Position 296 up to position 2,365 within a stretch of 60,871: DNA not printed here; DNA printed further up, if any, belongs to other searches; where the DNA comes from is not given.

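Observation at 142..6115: cysD-cysN flanked by two alkaline-phosphatase-superfamily enzymes, with no APS kinase or sulfotransferase: candidate non-canonical sulfation operon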

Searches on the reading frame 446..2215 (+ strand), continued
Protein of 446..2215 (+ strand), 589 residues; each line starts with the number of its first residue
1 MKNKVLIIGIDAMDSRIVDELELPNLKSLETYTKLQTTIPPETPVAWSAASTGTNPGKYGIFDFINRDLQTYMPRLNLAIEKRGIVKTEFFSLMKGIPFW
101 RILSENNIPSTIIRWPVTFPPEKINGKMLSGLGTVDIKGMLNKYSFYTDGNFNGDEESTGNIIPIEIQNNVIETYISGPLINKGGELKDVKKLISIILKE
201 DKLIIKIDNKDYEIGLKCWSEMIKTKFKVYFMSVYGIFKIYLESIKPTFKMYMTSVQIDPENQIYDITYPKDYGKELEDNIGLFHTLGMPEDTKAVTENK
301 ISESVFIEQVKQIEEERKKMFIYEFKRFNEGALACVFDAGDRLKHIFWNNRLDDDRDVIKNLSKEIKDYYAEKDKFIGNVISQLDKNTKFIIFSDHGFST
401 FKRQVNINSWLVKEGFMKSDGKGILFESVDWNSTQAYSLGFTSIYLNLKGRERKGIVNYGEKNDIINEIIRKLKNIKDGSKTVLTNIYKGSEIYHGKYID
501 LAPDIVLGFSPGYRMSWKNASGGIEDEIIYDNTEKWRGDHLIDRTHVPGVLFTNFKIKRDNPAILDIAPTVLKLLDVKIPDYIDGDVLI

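Call 98: search_protein_families(library=pfam, proteins=[L096:17686-19452:-, L124:7470-8108:-, L125:2109-3902:-, L100:18060-18599:-, L126:5632-6510:-, L113:1847-3151:+, L137:13463-14275:+, L127:3735-4988:-, L117:18473-19354:+, L114:2522-3208:-], max_evalue=0.001)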
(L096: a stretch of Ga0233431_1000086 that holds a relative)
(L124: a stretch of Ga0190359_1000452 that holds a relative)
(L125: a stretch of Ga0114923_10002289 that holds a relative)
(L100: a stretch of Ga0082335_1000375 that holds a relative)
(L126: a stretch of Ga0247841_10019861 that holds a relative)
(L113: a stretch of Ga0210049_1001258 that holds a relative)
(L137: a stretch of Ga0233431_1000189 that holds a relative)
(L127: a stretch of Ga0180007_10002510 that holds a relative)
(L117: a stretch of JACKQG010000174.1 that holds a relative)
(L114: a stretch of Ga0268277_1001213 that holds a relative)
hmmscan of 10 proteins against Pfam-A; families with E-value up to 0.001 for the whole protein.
L096:17686-19452:- (588 aa): 1 family
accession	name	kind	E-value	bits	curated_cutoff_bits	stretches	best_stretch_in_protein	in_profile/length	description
PF13231.12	PMT_2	-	2.6e-19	70.4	26.1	1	64-225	3-159/160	Dolichyl-phosphate-mannose-protein mannosyltransferase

L124:7470-8108:- (212 aa): 3 families
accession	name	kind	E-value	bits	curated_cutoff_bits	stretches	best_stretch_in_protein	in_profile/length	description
PF00149.33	Metallophos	-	1.9e-17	64.8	21.5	1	13-187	1-190/191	Calcineurin-like phosphoesterase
PF12850.12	Metallophos_2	-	5.3e-12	46.4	27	1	14-206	2-135/154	Calcineurin-like phosphoesterase superfamily domain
PF14582.11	Metallophos_3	-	1.1e-11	45.1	28.2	2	13-56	6-49/259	Metallophosphoesterase, calcineurin superfamily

L125:2109-3902:- (597 aa): 0 families

L100:18060-18599:- (179 aa): 2 families
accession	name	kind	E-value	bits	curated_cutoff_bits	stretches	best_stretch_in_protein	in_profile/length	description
PF01909.29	NTP_transf_2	-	7.4e-09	36.3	21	1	85-124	4-43/93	Nucleotidyltransferase domain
PF18765.7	Polbeta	-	8.3e-07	29.5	26.9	1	87-130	4-43/93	Polymerase beta, Nucleotidyltransferase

L126:5632-6510:- (292 aa): 1 family
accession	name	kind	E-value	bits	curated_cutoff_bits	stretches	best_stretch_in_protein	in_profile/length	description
PF00482.28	T2SSF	-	4.1e-13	49.8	25.2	1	123-246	2-122/125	Type II secretion system (T2SS), protein F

L113:1847-3151:+ (434 aa): 5 families
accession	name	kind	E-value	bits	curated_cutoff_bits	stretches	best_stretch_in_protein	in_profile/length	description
PF13173.12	AAA_14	-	1.5e-37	128.9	27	1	37-166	3-129/129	AAA domain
PF13635.12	DUF4143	-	3.5e-19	69.6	28.1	1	225-374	1-159/160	Domain of unknown function (DUF4143)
PF13401.12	AAA_22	-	2.1e-06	28.5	27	0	37-87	6-52/130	AAA domain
PF20720.3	nSTAND3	-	0.00029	21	27.2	0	32-72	13-51/155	Novel STAND NTPase 3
PF01637.24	ATPase_2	-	0.00035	20.9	33.2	1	35-100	19-78/225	ATPase domain predominantly from Archaea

L137:13463-14275:+ (270 aa): 1 family
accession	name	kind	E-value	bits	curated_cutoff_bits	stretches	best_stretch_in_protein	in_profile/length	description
PF01026.27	TatD_DNase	-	1.1e-59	202.4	27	1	3-254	1-232/253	TatD related DNase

L127:3735-4988:- (417 aa): 3 families
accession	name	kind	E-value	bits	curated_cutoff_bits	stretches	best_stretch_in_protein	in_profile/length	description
PF00005.33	ABC_tran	-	7.7e-23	82.1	25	1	56-187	1-135/137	ABC transporter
PF14524.12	Wzt_C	-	1.8e-05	25.2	30.4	1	277-388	12-129/143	Wzt C-terminal domain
PF13304.12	AAA_21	-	0.00011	22.8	27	0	69-89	2-22/304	AAA domain, putative AbiEii toxin, Type IV TA system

L117:18473-19354:+ (293 aa): 4 families
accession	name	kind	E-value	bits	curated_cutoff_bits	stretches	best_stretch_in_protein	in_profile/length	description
PF00535.33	Glycos_transf_2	-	2.1e-36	125.8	23.3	1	8-168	1-167/168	Glycosyl transferase family 2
PF13641.12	Glyco_tranf_2_3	-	7.1e-18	65.9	27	1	7-218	3-225/230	Glycosyltransferase like family 2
PF10111.15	Glyco_tranf_2_2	-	4.6e-15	56.3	27.3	1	8-105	1-102/276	Glycosyltransferase like family 2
PF13632.12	Glyco_trans_2_3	-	2.6e-06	27.8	27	1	87-215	1-134/198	Glycosyl transferase family group 2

L114:2522-3208:- (228 aa): 8 families
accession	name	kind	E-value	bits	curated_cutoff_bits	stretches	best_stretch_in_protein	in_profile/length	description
PF13649.12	Methyltransf_25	-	2.8e-23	82.9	27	1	62-156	1-97/97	Methyltransferase domain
PF08241.18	Methyltransf_11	-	3.2e-22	79.4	21.2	1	63-160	1-95/95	Methyltransferase domain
PF13847.12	Methyltransf_31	-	3.8e-15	56.3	27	1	60-160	5-109/145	Methyltransferase domain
PF08242.18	Methyltransf_12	-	2.3e-13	51.1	30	1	63-157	1-97/98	Methyltransferase domain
PF13489.12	Methyltransf_23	-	2.6e-13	50.5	27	1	51-213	14-163/164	Methyltransferase domain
PF01209.24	Ubie_methyltran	-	3.2e-11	43.5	20.1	1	58-167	47-158/233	ubiE/COQ5 methyltransferase family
PF03848.20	TehB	-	2.7e-09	37.2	20.4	1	51-161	23-133/193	Tellurite resistance protein TehB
PF09243.16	Rsm22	-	1.5e-05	25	23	1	50-162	26-139/275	Mitochondrial small ribosomal subunit Rsm22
